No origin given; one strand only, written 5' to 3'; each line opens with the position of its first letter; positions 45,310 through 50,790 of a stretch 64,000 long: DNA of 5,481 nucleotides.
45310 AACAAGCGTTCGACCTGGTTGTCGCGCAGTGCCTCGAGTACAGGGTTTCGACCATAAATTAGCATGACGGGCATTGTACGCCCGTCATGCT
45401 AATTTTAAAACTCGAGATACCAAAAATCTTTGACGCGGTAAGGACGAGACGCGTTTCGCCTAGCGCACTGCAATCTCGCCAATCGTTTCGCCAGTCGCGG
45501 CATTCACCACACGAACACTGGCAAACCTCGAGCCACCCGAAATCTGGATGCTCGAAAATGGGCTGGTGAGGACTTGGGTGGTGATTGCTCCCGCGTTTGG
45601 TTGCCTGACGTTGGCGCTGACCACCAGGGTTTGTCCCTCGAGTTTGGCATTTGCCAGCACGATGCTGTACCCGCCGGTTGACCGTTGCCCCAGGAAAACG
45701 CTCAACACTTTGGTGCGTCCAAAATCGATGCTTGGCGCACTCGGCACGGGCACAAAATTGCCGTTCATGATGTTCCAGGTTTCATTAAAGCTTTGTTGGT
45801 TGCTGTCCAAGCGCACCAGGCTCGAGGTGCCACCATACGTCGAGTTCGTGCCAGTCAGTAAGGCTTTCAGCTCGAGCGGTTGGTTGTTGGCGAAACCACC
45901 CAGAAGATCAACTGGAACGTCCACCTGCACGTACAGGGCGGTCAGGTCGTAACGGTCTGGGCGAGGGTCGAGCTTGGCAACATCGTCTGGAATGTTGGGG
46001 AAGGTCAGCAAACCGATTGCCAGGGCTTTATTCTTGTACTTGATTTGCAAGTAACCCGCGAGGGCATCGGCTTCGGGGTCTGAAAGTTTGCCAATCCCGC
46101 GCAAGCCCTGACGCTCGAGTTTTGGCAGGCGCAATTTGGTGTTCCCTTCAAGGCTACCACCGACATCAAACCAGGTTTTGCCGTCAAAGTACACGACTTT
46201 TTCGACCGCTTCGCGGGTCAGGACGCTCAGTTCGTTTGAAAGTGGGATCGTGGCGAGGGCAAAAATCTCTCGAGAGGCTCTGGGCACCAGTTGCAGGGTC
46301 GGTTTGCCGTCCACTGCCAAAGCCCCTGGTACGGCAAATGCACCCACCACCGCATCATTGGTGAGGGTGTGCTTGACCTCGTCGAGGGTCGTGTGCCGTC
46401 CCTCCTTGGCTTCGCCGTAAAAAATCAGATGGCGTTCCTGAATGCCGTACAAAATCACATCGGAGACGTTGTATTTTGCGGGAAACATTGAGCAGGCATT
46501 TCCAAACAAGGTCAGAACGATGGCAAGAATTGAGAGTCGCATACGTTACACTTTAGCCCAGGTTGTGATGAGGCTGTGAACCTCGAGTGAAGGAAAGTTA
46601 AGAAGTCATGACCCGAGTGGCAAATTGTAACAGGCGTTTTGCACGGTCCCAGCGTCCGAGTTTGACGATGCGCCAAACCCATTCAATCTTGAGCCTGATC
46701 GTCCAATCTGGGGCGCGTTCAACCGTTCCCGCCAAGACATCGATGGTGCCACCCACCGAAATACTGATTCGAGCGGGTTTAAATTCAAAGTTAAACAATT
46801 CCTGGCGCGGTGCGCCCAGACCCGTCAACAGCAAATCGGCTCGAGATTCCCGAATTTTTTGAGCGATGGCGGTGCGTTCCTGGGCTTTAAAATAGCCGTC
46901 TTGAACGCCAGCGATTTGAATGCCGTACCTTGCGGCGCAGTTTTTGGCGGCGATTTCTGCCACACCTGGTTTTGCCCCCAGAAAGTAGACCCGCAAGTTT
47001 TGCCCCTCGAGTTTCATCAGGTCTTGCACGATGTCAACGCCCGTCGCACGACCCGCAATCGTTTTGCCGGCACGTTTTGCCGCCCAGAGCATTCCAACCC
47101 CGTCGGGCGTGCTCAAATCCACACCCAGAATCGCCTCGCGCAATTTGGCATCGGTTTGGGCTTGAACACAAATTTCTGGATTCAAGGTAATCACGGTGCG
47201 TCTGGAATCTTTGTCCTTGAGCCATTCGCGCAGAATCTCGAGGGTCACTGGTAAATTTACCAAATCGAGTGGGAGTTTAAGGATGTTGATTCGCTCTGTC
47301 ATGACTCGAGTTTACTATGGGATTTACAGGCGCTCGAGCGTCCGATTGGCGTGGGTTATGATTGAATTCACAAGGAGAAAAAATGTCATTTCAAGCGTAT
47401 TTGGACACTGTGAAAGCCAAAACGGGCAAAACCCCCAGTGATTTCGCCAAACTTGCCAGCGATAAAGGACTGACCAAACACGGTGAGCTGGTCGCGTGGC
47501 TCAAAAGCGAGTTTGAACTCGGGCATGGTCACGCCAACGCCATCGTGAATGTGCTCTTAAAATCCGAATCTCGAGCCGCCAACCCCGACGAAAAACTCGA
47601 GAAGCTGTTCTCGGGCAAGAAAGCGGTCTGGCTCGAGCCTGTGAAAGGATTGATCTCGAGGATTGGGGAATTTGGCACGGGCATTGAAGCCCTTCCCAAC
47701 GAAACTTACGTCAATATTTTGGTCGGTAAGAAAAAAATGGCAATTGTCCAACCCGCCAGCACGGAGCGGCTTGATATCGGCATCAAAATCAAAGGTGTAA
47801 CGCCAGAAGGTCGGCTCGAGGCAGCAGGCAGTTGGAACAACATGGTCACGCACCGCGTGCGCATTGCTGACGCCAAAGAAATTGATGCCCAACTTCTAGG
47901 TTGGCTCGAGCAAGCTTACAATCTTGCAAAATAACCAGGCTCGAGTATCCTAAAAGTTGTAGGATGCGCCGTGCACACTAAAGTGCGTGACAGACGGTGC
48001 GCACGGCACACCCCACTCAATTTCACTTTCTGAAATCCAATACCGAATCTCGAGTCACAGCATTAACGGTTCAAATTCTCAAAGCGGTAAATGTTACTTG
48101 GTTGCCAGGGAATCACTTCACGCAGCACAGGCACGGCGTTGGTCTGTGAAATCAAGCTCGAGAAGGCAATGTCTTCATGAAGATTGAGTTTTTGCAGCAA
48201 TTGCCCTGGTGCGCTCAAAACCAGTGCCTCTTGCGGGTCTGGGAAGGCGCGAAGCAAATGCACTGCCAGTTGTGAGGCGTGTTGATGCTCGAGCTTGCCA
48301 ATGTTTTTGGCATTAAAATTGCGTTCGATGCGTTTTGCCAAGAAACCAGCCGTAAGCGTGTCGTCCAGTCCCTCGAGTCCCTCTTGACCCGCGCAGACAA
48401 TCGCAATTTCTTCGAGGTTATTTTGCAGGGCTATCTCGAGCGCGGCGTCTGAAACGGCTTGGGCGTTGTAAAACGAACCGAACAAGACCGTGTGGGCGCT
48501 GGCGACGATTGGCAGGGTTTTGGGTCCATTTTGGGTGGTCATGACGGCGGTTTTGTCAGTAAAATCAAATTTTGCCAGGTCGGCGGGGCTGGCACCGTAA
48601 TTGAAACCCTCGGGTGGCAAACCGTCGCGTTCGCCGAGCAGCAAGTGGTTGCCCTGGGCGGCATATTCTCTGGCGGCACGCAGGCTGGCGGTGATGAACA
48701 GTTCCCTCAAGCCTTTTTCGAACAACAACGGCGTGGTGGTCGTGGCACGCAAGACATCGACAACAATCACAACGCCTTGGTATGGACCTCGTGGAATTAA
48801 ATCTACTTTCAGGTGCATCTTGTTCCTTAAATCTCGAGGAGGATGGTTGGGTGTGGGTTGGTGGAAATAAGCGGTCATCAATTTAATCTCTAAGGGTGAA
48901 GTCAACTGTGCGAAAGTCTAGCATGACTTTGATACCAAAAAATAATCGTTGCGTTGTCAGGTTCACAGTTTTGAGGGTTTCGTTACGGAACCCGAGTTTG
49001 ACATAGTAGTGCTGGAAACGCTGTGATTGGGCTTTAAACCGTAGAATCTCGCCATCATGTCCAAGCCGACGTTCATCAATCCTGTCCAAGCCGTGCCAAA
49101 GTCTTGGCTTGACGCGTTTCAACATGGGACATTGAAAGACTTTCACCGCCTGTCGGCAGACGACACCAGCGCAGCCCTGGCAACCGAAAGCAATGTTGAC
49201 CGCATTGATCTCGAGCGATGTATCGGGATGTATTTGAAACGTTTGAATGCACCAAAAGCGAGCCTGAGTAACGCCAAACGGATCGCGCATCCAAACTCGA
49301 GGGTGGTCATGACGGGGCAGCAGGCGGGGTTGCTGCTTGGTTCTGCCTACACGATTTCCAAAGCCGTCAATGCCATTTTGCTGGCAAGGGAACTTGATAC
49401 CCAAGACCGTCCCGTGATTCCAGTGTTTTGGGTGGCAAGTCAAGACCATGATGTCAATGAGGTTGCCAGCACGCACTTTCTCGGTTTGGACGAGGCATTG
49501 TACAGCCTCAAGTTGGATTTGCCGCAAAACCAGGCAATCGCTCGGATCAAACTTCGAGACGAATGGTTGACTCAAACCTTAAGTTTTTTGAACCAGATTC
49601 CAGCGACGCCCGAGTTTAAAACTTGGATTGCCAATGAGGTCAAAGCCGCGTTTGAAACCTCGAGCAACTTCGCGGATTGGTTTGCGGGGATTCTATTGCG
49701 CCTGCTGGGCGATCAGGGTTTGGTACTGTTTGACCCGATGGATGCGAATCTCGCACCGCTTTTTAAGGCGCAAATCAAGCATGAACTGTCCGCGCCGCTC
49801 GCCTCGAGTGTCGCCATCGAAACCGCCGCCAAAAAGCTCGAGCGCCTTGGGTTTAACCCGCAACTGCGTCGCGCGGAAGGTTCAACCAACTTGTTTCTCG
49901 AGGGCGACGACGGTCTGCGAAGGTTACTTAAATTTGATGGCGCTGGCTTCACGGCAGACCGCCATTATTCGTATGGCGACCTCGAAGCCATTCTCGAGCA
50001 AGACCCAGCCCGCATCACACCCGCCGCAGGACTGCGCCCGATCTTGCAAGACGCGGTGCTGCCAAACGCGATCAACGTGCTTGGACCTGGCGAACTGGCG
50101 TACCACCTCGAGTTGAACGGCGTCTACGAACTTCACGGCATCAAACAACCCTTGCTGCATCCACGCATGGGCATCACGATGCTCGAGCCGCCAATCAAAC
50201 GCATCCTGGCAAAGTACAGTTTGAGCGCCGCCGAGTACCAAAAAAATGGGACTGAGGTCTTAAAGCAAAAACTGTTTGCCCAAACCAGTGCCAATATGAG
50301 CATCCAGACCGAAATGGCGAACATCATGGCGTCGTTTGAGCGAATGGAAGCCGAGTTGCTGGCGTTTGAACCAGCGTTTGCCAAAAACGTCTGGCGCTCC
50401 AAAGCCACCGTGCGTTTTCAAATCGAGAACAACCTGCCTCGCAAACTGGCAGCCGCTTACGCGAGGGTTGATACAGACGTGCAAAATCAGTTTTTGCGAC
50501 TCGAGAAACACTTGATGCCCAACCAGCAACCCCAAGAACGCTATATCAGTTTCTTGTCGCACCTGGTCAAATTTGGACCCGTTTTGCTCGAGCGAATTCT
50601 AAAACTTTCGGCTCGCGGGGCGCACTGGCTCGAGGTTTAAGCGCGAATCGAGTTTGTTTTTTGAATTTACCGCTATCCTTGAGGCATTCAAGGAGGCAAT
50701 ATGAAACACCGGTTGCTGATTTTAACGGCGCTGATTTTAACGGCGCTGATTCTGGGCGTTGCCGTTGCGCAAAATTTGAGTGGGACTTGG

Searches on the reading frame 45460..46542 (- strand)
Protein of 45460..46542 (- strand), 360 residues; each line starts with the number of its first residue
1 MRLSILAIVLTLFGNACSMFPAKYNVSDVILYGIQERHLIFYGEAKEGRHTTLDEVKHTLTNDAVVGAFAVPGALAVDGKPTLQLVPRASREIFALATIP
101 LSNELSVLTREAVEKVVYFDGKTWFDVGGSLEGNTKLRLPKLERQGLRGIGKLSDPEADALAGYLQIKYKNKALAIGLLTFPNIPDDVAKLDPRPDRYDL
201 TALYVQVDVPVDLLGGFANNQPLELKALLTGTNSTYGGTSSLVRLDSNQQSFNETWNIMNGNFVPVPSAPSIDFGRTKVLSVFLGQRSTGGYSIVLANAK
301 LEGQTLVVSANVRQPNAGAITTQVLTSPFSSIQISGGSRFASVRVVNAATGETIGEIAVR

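Call 20: search_protein_families(library=pfam, proteins=[window:45460-46542:-])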
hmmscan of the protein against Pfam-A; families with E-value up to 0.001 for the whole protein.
window:45460-46542:- (360 aa): 1 family
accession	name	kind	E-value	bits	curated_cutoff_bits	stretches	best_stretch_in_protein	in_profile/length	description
PF14343.11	PrcB_C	-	2.3e-11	44.1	24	1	281-334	4-55/56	PrcB C-terminal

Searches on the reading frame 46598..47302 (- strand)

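Call 20: search_protein_families(library=pfam, proteins=[window:46598-47302:-])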
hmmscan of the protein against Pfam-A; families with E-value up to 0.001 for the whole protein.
window:46598-47302:- (234 aa): 1 family
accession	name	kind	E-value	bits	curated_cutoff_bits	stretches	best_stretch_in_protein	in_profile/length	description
PF03808.19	Glyco_tran_WecG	-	7.1e-49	166.3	27.4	1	62-214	2-159/168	Glycosyl transferase WecG/TagA/CpsF family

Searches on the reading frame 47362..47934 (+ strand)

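Call 20: search_protein_families(library=pfam, proteins=[window:47362-47934:+])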
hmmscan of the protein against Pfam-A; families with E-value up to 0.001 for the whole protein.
window:47362-47934:+ (190 aa): 2 families
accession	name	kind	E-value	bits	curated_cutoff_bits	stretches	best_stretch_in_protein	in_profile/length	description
PF14117.11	DUF4287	-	2e-25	89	27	1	9-65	1-58/60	Domain of unknown function (DUF4287)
PF18899.5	DUF5655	-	8.8e-16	58.4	24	1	80-188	2-108/109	Domain of unknown function (DUF5655)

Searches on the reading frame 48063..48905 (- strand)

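Call 20: search_protein_families(library=pfam, proteins=[window:48063-48905:-])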
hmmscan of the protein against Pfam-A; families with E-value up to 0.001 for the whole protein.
window:48063-48905:- (280 aa): 1 family
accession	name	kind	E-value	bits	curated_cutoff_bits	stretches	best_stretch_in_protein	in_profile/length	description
PF04029.19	2-ph_phosp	-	1.3e-57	195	26.4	1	34-263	4-225/226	2-phosphosulpholactate phosphatase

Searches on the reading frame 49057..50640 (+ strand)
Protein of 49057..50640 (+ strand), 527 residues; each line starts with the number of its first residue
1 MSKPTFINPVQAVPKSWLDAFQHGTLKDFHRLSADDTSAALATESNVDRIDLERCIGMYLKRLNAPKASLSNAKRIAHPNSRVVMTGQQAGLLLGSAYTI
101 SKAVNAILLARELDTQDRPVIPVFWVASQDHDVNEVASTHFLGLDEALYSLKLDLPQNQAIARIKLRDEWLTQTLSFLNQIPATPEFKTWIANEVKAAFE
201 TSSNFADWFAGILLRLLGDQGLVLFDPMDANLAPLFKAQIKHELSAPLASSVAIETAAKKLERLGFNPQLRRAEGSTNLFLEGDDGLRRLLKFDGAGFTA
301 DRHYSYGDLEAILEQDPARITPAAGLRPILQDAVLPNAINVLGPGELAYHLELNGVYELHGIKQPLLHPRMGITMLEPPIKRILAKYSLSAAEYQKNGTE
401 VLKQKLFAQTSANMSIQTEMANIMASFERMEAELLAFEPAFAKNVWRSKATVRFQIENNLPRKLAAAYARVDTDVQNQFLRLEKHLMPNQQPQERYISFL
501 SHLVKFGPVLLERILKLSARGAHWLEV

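Call 58: search_protein_families(library=pfam, proteins=[window:49057-50640:+])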
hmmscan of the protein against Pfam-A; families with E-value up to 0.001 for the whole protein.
window:49057-50640:+ (527 aa): 2 families
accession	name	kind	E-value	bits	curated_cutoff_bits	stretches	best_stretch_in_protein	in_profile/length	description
PF10079.15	Rossmann-like_BshC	-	5e-67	227.4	27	1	39-371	43-380/380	Bacillithiol biosynthesis BshC, N-terminal Rossmann-like domain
PF24850.1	CC_BshC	-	8.2e-18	65.2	27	1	373-517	1-146/159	Bacillithiol biosynthesis BshC, C-terminal coiled-coil domain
